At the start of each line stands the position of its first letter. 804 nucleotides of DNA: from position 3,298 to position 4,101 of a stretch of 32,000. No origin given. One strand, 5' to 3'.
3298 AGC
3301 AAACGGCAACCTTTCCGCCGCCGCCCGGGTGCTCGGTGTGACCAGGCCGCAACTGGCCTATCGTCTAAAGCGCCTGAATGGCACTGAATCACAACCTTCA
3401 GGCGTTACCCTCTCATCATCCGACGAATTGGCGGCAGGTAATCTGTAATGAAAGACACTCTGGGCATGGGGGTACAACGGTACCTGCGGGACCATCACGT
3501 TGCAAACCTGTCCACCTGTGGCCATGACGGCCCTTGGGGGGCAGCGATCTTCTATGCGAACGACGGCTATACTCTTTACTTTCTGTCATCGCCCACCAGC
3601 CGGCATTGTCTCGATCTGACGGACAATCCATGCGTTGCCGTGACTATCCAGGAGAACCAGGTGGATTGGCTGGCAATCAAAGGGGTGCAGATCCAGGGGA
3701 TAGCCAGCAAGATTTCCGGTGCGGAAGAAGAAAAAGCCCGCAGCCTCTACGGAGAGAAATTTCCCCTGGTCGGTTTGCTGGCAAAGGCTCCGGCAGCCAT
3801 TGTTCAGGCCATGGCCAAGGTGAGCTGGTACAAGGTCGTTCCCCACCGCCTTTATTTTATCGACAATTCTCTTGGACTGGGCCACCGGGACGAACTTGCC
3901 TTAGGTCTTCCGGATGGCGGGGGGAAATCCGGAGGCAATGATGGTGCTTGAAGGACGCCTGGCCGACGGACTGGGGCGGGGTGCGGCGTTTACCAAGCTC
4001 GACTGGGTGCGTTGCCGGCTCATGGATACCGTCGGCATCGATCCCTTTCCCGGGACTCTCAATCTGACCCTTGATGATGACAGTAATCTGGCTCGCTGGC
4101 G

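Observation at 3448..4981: Flavin module co-transcribed with the aromatic activator: PNPOx-like protein plus archaeal-type riboflavin kinase fused to a HAD phosphatase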

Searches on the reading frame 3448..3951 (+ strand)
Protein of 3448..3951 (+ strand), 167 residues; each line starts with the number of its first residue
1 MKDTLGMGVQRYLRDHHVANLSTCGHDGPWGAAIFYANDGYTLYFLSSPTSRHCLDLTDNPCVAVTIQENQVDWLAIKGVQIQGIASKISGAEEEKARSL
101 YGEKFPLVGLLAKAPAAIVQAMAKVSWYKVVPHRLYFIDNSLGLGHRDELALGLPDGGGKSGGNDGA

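Call 3: search_protein_families(library=pfam, proteins=[window:3448-3951:+], max_evalue=0.01)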
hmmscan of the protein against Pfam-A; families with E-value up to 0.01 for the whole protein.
window:3448-3951:+ (167 aa): 2 families
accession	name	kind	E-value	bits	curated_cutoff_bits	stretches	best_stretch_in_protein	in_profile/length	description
PF01243.27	PNPOx_N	-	1.7e-10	41.7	28.1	1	10-134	6-115/120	Pyridoxamine 5'-phosphate oxidase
PF12900.13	Pyridox_ox_2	-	3.2e-06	27.6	27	1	10-100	6-102/140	Pyridoxamine 5'-phosphate oxidase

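Call 6: search_protein_families(library=ncbifam, proteins=[window:3448-3951:+], max_evalue=0.00001)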
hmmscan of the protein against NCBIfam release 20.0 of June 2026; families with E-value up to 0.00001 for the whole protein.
window:3448-3951:+ (167 aa): 1 family
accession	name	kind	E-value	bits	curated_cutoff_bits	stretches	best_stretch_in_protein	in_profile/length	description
NF002900.0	PRK03467.1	equivalog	5.4e-18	65.2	176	1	9-147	10-138/150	YhbP family protein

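Call 26: search_solved_structures(query=window:3448-3951:+, max_evalue=0.01, show_alignments=2)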
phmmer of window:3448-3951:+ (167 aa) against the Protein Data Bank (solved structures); distinct sequences matched with E-value up to 0.01: 0.

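Call 42: find_homologous_proteins(query=window:3448-3951:+, max_evalue=0.001)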
Query window:3448-3951:+ (167 aa): 384 proteins with E <= 0.001 among 515 candidates; the best 120 are listed.
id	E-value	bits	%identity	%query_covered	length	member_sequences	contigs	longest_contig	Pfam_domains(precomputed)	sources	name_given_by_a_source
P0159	3.9e-107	374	98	100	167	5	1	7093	PF01243.28,PF12900.14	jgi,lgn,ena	-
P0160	2.5e-78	280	74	99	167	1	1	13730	PF01243.28,PF12900.14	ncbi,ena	-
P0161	5.3e-76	272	75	95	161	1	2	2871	PF01243.28,PF12900.14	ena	-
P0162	8.3e-75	268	77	93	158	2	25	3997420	PF01243.28,PF12900.14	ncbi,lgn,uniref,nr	ncbi:pyridoxamine 5'-phosphate oxidase-related FMN-binding protein [Geobacter metallireducens RCH3]|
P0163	2.0e-74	267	74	100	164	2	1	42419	PF01243.28,PF12900.14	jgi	jgi:uncharacterized protein YhbP (UPF0306 family)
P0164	3.3e-74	266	75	95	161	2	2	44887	PF01243.28,PF12900.14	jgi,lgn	-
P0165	4.3e-74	266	77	92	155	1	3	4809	PF01243.28,PF12900.14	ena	-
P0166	6.1e-74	266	76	93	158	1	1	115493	PF01243.28,PF12900.14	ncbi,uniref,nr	ncbi:pyridoxamine 5'-phosphate oxidase family protein [Geobacter grbiciae]|uniref:pyridoxamine 5'-ph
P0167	1.4e-73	264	76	93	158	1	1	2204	PF01243.28,PF12900.14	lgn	-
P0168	2.1e-73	264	76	93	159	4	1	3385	PF01243.28,PF12900.14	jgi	-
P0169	4.5e-73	263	77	92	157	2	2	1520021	PF01243.28,PF12900.14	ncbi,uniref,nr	ncbi:pyridoxamine 5'-phosphate oxidase family protein [Geobacter hydrogenophilus]|uniref:Pyridoxamin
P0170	1.2e-70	255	74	91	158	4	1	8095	PF01243.28,PF12900.14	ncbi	-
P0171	2.5e-69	251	72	91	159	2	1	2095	PF01243.28,PF12900.14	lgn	-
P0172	1.4e-68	248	71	95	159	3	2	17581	PF01243.28,PF12900.14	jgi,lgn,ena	-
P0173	1.4e-68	248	73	91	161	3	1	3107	PF01243.28,PF12900.14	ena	-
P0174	5.0e-68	246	71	90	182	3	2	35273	PF01243.28,PF12900.14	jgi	-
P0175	7.1e-68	246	71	90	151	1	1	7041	PF01243.28,PF12900.14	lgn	-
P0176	7.5e-68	246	70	91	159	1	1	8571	PF01243.28,PF12900.14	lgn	-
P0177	8.6e-68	246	71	91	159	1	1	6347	PF01243.28,PF12900.14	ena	-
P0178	1.0e-67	245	71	92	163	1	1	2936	PF01243.28,PF12900.14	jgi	-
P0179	2.2e-67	244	70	91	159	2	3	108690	PF01243.28,PF12900.14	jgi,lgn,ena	-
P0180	3.4e-67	244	67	99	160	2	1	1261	PF01243.28,PF12900.14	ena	-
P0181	3.8e-67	244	69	95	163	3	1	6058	PF01243.28,PF12900.14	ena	-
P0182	4.6e-67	243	70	91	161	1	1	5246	PF01243.28,PF12900.14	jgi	-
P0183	5.3e-67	243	69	99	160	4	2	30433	PF01243.28,PF12900.14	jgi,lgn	jgi:uncharacterized protein YhbP (UPF0306 family)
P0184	6.0e-67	243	72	90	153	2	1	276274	PF01243.28,PF12900.14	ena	-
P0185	6.1e-67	243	71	94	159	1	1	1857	PF01243.28,PF12900.14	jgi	jgi:uncharacterized protein YhbP (UPF0306 family)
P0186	6.5e-67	243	69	93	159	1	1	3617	PF01243.28,PF12900.14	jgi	jgi:hypothetical protein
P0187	9.3e-67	242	69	89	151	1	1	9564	PF01243.28,PF12900.14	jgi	jgi:uncharacterized protein YhbP (UPF0306 family)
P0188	1.0e-66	242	72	86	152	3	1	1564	PF01243.28,PF12900.14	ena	-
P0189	1.4e-66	242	69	94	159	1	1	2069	PF01243.28,PF12900.14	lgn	-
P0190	1.6e-66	242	71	88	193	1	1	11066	PF01243.28,PF12900.14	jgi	jgi:uncharacterized protein YhbP (UPF0306 family)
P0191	1.8e-66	241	70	91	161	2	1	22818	PF01243.28,PF12900.14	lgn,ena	-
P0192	1.9e-66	241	69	92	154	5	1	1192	PF01243.28,PF12900.14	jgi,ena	-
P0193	2.0e-66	241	68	93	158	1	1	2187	PF01243.28,PF12900.14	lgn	-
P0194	2.9e-66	241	68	89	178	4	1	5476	PF01243.28,PF12900.14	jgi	jgi:hypothetical protein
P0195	4.1e-66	240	68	94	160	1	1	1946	PF01243.28,PF12900.14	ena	-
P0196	4.3e-66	240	70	93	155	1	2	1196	PF01243.28,PF12900.14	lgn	-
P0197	5.6e-66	240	69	94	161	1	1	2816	PF01243.28,PF12900.14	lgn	-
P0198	6.3e-66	240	73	87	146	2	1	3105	PF01243.28,PF12900.14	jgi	-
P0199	6.8e-66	239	69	94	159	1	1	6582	PF01243.28,PF12900.14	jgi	jgi:uncharacterized protein YhbP (UPF0306 family)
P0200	7.5e-66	239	69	94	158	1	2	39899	PF01243.28,PF12900.14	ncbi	-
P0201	7.7e-66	239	68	99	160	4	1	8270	PF01243.28,PF12900.14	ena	-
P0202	1.1e-65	239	68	89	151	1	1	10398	PF01243.28,PF12900.14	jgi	jgi:uncharacterized protein YhbP (UPF0306 family)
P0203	1.3e-65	239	69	90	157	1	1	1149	PF01243.28,PF12900.14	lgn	-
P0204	2.0e-65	238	71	87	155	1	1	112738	PF01243.28,PF12900.14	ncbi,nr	ncbi:MAG: pyridoxamine 5'-phosphate oxidase family protein [Desulfuromonadaceae bacterium]|nr:pyrido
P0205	2.1e-65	238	68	93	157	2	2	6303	PF01243.28,PF12900.14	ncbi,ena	-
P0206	2.2e-65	238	72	89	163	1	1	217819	PF01243.28,PF12900.14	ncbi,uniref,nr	ncbi:pyridoxamine 5'-phosphate oxidase family protein [Geotalea sp. SG265]|uniref:pyridoxamine 5'-ph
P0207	2.3e-65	238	68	94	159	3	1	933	PF01243.28,PF12900.14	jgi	jgi:uncharacterized protein YhbP (UPF0306 family)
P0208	2.4e-65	238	67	99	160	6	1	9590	PF01243.28,PF12900.14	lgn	-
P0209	2.5e-65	238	69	90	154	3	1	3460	PF01243.28,PF12900.14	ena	-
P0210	5.0e-65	237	66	91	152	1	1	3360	PF01243.28,PF12900.14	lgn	-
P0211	6.9e-65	236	70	91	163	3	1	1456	PF01243.28,PF12900.14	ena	-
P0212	8.1e-65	236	68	95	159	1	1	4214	PF01243.28,PF12900.14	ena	-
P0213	8.9e-65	236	69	89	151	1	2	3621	PF01243.28,PF12900.14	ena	-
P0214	1.0e-64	236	70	89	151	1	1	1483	PF01243.28,PF12900.14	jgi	-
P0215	1.1e-64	236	70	91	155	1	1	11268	PF01243.28,PF12900.14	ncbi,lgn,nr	ncbi:MAG: pyridoxamine 5'-phosphate oxidase family protein [Geobacteraceae bacterium]|nr:pyridoxamin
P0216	1.2e-64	235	68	92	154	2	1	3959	PF01243.28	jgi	jgi:uncharacterized protein YhbP (UPF0306 family)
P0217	1.2e-64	235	67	94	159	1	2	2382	PF01243.28,PF12900.14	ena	-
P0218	1.3e-64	235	70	93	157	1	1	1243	PF01243.28,PF12900.14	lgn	-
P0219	1.4e-64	235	69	93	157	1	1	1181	PF01243.28,PF12900.14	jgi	jgi:uncharacterized protein YhbP (UPF0306 family)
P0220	1.8e-64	235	70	90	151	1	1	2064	PF01243.28,PF12900.14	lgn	-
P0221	2.2e-64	235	69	90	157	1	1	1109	PF01243.28,PF12900.14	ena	-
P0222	4.5e-64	234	71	87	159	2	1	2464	PF01243.28,PF12900.14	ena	-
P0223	6.1e-64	233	68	93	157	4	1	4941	PF01243.28,PF12900.14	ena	-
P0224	1.0e-63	232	70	88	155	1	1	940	PF01243.28,PF12900.14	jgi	-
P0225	1.1e-63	232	69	91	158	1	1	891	PF01243.28,PF12900.14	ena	-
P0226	1.2e-63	232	66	94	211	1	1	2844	PF01243.28,PF12900.14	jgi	-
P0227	1.2e-63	232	70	91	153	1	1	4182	PF01243.28,PF12900.14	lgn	-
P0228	1.4e-63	232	67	95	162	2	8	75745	PF01243.28,PF12900.14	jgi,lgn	jgi:uncharacterized protein YhbP (UPF0306 family)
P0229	1.5e-63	232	69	86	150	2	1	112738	PF01243.28,PF12900.14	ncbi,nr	ncbi:MAG: pyridoxamine 5'-phosphate oxidase family protein [Desulfuromonadaceae bacterium]|nr:pyrido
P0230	1.7e-63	232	70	85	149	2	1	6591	PF01243.28,PF12900.14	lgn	-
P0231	1.7e-63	232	67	89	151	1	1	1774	PF01243.28,PF12900.14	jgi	jgi:uncharacterized protein YhbP (UPF0306 family)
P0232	1.8e-63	232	67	92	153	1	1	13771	PF01243.28,PF12900.14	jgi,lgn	jgi:uncharacterized protein YhbP (UPF0306 family)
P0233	1.9e-63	231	63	99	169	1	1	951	PF01243.28,PF12900.14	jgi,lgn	-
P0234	2.0e-63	231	66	93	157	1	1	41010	PF01243.28,PF12900.14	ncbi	-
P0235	2.1e-63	231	65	92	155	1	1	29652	PF01243.28,PF12900.14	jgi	jgi:uncharacterized protein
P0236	2.6e-63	231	68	92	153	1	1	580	PF01243.28,PF12900.14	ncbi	-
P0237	3.0e-63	231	71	87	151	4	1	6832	PF01243.28,PF12900.14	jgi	jgi:uncharacterized protein YhbP (UPF0306 family)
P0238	4.0e-63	230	69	90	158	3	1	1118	PF01243.28,PF12900.14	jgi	jgi:uncharacterized protein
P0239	4.2e-63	230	66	96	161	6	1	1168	PF01243.28,PF12900.14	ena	-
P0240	6.6e-63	230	68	93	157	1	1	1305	PF01243.28,PF12900.14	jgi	jgi:uncharacterized protein YhbP (UPF0306 family)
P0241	7.1e-63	230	72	83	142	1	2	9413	PF01243.28,PF12900.14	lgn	-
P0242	8.1e-63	229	66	91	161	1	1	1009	PF01243.28,PF12900.14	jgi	jgi:uncharacterized protein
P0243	9.7e-63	229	68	91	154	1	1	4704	PF01243.28,PF12900.14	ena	-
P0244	1.5e-62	229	68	91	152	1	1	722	PF01243.28,PF12900.14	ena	-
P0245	1.6e-62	228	68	90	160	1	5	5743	PF01243.28,PF12900.14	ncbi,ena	-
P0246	1.6e-62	228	67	93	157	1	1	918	PF01243.28,PF12900.14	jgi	jgi:uncharacterized protein YhbP (UPF0306 family)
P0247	2.0e-62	228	69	86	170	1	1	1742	PF01243.28,PF12900.14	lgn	-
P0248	2.0e-62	228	63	93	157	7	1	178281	PF01243.28,PF12900.14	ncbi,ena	-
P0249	2.2e-62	228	67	92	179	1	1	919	PF01243.28,PF12900.14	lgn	-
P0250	2.3e-62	228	67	92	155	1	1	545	PF01243.28,PF12900.14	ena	-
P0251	2.4e-62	228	68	92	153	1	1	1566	PF01243.28,PF12900.14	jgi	jgi:uncharacterized protein YhbP (UPF0306 family)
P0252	2.4e-62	228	68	91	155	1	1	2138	PF01243.28,PF12900.14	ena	-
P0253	2.7e-62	228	69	88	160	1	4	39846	PF01243.28,PF12900.14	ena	-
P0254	2.7e-62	228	70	83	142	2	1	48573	PF01243.28,PF12900.14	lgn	-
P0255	3.0e-62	228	71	84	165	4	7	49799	PF01243.28,PF12900.14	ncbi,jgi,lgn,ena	-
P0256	3.3e-62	227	70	87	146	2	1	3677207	PF01243.28,PF12900.14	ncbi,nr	ncbi:hypothetical protein AOG1_12720 [Geobacter sp. AOG1]|nr:hypothetical protein AOG1_12720 [Geobac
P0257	3.7e-62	227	69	88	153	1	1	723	PF01243.28,PF12900.14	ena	-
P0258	4.9e-62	227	69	91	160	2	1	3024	PF01243.28,PF12900.14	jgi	-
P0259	6.0e-62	227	67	91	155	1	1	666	PF01243.28,PF12900.14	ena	-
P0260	8.2e-62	226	66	91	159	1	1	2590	PF01243.28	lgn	-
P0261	8.4e-62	226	67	93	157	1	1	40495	PF01243.28,PF12900.14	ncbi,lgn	-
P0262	8.7e-62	226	69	88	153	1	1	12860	PF01243.28,PF12900.14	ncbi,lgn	ncbi:MAG: pyridoxamine 5'-phosphate oxidase family protein [Desulfuromonadales bacterium]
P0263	1.0e-61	226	70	87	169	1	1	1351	PF01243.28,PF12900.14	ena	-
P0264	1.4e-61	225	68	91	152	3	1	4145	PF01243.28,PF12900.14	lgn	-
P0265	1.7e-61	225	64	91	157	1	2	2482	PF01243.28,PF12900.14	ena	-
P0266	1.7e-61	225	65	91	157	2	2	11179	PF01243.28,PF12900.14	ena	-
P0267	1.9e-61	225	67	91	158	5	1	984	PF01243.28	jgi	jgi:uncharacterized protein YhbP (UPF0306 family)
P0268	2.1e-61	225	66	91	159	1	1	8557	PF01243.28,PF12900.14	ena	-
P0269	2.2e-61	225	70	85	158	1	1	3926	PF01243.28,PF12900.14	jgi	jgi:uncharacterized protein YhbP (UPF0306 family)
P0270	2.3e-61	225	71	86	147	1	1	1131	PF01243.28,PF12900.14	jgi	-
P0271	2.6e-61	225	65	95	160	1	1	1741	PF01243.28,PF12900.14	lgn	-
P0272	3.5e-61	224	65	92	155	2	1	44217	PF01243.28,PF12900.14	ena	-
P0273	3.8e-61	224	69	90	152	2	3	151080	PF01243.28,PF12900.14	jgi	jgi:uncharacterized protein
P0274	4.3e-61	224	65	92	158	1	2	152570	PF01243.28,PF12900.14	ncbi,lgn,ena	-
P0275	4.3e-61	224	67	91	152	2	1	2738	PF01243.28,PF12900.14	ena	-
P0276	5.0e-61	224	69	88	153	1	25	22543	PF01243.28,PF12900.14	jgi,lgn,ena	jgi:hypothetical protein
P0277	5.8e-61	223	66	94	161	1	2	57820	PF01243.28,PF12900.14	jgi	jgi:hypothetical protein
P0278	7.1e-61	223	68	91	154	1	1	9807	PF01243.28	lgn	-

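Call 43: find_encoding_contigs(protein=P0162, flank=10000, max_places=1)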
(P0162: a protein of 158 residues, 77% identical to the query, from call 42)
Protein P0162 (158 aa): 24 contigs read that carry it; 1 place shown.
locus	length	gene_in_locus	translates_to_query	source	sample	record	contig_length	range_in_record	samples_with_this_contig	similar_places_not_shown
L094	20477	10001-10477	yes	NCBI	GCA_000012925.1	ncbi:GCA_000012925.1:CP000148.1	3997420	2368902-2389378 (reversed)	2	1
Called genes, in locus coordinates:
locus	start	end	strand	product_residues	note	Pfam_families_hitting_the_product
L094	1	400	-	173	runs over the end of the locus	PF00032:Cytochrom_B_C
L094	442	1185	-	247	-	PF00033:Cytochrome_B, PF14358:DUF4405, PF13631:Cytochrom_B_N_2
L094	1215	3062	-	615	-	PF14691:Fer4_20, PF01266:DAO (weak), PF07992:Pyr_redox_2, PF13450:NAD_binding_8 (weak), PF13738:Pyr_redox_3 (weak), PF12838:Fer4_7, PF13183:Fer4_8 (weak), PF00037:Fer4 (weak), +1 more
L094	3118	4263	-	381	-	-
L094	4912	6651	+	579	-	PF06505:XylR_N, PF02830:V4R, PF00158:Sigma54_activat, PF14532:Sigma54_activ_2, PF07724:AAA_2 (weak), PF07728:AAA_5 (weak), PF25601:AAA_lid_14, PF02954:HTH_8, +1 more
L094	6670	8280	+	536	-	PF00989:PAS (faint), PF08448:PAS_4, PF13426:PAS_9 (weak), PF08447:PAS_3, PF13426:PAS_9, PF07228:SpoIIE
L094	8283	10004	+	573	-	PF06505:XylR_N, PF02830:V4R, PF00158:Sigma54_activat, PF14532:Sigma54_activ_2, PF07724:AAA_2 (weak), PF07728:AAA_5 (weak), PF25601:AAA_lid_14, PF02954:HTH_8, +1 more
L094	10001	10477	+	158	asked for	PF01243:PNPOx_N, PF12900:Pyridox_ox_2 (weak)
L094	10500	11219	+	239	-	PF00702:Hydrolase, PF12710:HAD (weak), PF13419:HAD_2, PF13242:Hydrolase_like (weak)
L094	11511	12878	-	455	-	PF06792:UPF0261, PF23189:UPF0261_C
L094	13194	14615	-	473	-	PF00989:PAS (weak), PF13426:PAS_9, PF00158:Sigma54_activat, PF14532:Sigma54_activ_2, PF07728:AAA_5 (weak), PF25601:AAA_lid_14, PF02954:HTH_8 (weak)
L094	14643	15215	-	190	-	PF01966:HD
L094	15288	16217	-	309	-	PF13557:Phenol_MetA_deg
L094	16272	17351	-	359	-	PF00871:Acetate_kinase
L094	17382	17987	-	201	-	PF02441:Flavoprotein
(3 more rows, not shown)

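Call 54: predict_structure(alignment_id=A2)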
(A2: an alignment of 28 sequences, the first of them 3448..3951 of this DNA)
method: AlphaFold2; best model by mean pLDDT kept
length: 167 residues; sequences in the alignment: 28
mean_pLDDT: 84.1   pTM: 0.78
mean pLDDT of the five models: 84.1, 84.0, 83.9, 82.2, 81.8
residues with pLDDT >= 90: 85; 70-90: 64; 50-70: 6; < 50: 12
segments of 3 or more residues with pLDDT < 50: 156-167
pLDDT, mean of each block of 10 residues (from residue 1): 78 92 89 94 94 91 91 83 96 95 84 73 89 91 82 51 41
secondary structure, 60 per line:
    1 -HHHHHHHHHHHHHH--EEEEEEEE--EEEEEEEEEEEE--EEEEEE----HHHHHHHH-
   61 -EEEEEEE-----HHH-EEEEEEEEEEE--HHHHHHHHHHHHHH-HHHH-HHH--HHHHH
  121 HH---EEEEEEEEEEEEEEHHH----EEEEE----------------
elements in order: H2-15 E18-25 E28-39 E42-47 H52-59 E62-68 E78-88 H91-104 H106-109 H116-122 E126-139 E147-151

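Call 56: fold_search(model_id=the predicted structure, library=pdb)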
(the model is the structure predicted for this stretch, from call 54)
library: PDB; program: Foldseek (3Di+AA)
matches with E <= 10: 569; with E <= 0.001: 188
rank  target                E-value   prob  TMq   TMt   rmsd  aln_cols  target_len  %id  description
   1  5bnc_A                2.2e-10  1.00  0.64  0.44   4.0       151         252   20  Structure of heme binding protein MSMEG_6519 from Mycobacterium smegmatis (released 2015-10-21)
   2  5bnc_B                2.5e-10  1.00  0.65  0.46   3.9       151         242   20  Structure of heme binding protein MSMEG_6519 from Mycobacterium smegmatis (released 2015-10-21)
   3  3gas_B                8.3e-10  1.00  0.72  0.51   2.9       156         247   19  Crystal Structure of Helicobacter pylori Heme Oxygenase Hugz in Complex with Heme (released 2010-02-23)
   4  3gas_A                9.9e-10  1.00  0.73  0.51   2.9       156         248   19  Crystal Structure of Helicobacter pylori Heme Oxygenase Hugz in Complex with Heme (released 2010-02-23)
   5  3gas_D                9.9e-10  1.00  0.73  0.51   2.9       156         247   19  Crystal Structure of Helicobacter pylori Heme Oxygenase Hugz in Complex with Heme (released 2010-02-23)
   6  3gas_E                1.2e-09  1.00  0.70  0.49   3.4       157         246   19  Crystal Structure of Helicobacter pylori Heme Oxygenase Hugz in Complex with Heme (released 2010-02-23)
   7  2arz_A                1.3e-09  1.00  0.71  0.51   2.5       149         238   19  Crystal Structure of Protein of Unknown Function from Pseudomonas aeruginosa (released 2005-10-04)
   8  6vna_A                2.9e-09  1.00  0.68  0.75   3.6       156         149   17  Pden_1323 (released 2021-02-03)
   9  1rfe                  2.9e-09  1.00  0.64  0.66   8.6       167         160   19  Crystal structure of conserved hypothetical protein Rv2991 from Mycobacterium tuberculosis (released 2004-12-28)
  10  2arz_B                4.4e-09  1.00  0.66  0.48   2.9       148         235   20  Crystal Structure of Protein of Unknown Function from Pseudomonas aeruginosa (released 2005-10-04)
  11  6m0a_B                5.5e-09  1.00  0.71  0.47   2.9       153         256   19  The heme-bound structure of the chloroplast protein At3g03890 (released 2020-12-16)
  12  6vna_B                5.5e-09  1.00  0.70  0.77   3.1       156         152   16  Pden_1323 (released 2021-02-03)
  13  6m09_A                5.9e-09  1.00  0.70  0.49   2.9       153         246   19  The ligand-free structure of the chloroplast protein At3g03890 (released 2020-12-16)
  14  6m09_B                7.8e-09  1.00  0.71  0.48   3.0       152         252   19  The ligand-free structure of the chloroplast protein At3g03890 (released 2020-12-16)
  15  6m0a_D                9.3e-09  1.00  0.70  0.48   3.0       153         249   19  The heme-bound structure of the chloroplast protein At3g03890 (released 2020-12-16)
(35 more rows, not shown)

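Call 59: search_solved_structures(query=A2, max_evalue=10)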
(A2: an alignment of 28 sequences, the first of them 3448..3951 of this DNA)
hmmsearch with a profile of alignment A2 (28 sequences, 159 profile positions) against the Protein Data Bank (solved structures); distinct sequences matched with E-value up to 10: 14.
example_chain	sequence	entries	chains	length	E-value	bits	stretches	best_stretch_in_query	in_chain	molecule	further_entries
3db0_A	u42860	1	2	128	9.8e-05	25.2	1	1-80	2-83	Lin2891 protein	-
3ec6_A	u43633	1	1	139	0.00017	24.5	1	5-86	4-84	General stress protein 26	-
1rfe_A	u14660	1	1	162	0.00026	23.9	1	7-89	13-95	hypothetical protein Rv2991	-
3tgv_A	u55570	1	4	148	0.0022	20.8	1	6-77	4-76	Heme-binding protein HutZ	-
5bnc_A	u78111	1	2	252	0.003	20.4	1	15-99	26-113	heme binding protein MSMEG_6519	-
2hq9_A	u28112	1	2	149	0.011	18.6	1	10-72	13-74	Mll6688 protein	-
2hti_A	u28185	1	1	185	0.024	17.5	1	6-71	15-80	BH0577 protein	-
2hhz_A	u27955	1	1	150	0.052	16.4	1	8-88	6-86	Pyridoxamine 5'-phosphate oxidase-related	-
1vl7_A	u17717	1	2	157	0.054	16.3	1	7-77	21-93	hypothetical protein alr5027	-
5jv4_A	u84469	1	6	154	0.12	15.3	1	52-105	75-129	Pyridoxamine 5'-phosphate oxidase-like FMN-binding protein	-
4zky_A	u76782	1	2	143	0.2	14.5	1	52-105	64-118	Pyridoxamine 5-phosphate oxidase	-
2ig6_A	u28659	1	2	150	0.68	12.8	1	7-79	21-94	NimC/NimA family protein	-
4ofj_A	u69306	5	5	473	1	12.2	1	117-141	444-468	Extracytoplasmic Nickel-Binding Protein SaNikA | Nickel ABC transporter substrate-binding protein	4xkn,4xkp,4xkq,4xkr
3rqt_A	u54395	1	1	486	1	12.2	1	117-141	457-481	Putative uncharacterized protein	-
